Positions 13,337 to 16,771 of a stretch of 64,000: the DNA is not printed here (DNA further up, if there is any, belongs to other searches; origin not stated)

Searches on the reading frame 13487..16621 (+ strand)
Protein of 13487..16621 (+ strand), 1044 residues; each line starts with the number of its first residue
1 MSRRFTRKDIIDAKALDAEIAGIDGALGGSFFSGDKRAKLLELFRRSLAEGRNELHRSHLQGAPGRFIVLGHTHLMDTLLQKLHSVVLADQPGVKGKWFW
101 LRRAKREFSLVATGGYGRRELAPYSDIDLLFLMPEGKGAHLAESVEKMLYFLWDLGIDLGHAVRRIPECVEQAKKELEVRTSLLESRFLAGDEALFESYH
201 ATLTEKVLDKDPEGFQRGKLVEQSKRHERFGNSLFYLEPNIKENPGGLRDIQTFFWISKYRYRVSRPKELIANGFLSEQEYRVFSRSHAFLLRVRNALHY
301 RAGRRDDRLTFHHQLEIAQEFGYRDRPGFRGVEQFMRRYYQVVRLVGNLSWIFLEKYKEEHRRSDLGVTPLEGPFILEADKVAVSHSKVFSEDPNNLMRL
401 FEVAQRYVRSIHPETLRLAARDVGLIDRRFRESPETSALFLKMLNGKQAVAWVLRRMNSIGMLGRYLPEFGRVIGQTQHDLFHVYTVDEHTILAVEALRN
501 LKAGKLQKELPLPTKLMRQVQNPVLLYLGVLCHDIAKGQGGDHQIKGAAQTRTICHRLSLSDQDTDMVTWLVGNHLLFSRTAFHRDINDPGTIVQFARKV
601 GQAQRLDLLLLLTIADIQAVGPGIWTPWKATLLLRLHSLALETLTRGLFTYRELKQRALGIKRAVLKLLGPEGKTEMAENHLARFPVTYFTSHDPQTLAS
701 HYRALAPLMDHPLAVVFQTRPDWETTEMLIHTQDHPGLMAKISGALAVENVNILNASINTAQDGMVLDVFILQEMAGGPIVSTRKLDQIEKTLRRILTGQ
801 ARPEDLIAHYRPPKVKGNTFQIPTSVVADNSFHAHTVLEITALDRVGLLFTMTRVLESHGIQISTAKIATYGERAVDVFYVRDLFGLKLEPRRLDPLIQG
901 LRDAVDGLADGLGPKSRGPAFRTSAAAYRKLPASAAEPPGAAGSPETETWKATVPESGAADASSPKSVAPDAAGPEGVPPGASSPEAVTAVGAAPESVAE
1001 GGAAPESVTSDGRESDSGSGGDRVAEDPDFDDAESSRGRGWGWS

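Call 77: search_protein_families(library=pfam, proteins=[window:13487-16621:+], max_evalue=0.00001)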
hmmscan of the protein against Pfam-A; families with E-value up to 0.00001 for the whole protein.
window:13487-16621:+ (1044 aa): 6 families
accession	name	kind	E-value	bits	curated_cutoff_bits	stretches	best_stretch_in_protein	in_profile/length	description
PF08335.16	GlnD_UR_UTase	-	2.4e-44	151.2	21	1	217-351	4-138/141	GlnD PII-uridylyltransferase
PF01842.31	ACT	-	5e-13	49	27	1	729-771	4-47/66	ACT domain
PF24931.1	ACT_ACR9_3rd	-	2.2e-08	34.5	27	0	826-881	2-60/98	ACR9-like, ACT-like domain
PF13291.12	ACT_4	-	4.4e-07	30.9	27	0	726-766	7-48/80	ACT domain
PF01966.28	HD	-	2.7e-06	28.1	22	0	511-616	20-111/116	HD domain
PF13840.12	ACT_7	-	3e-06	27.4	27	0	734-767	19-50/65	ACT domain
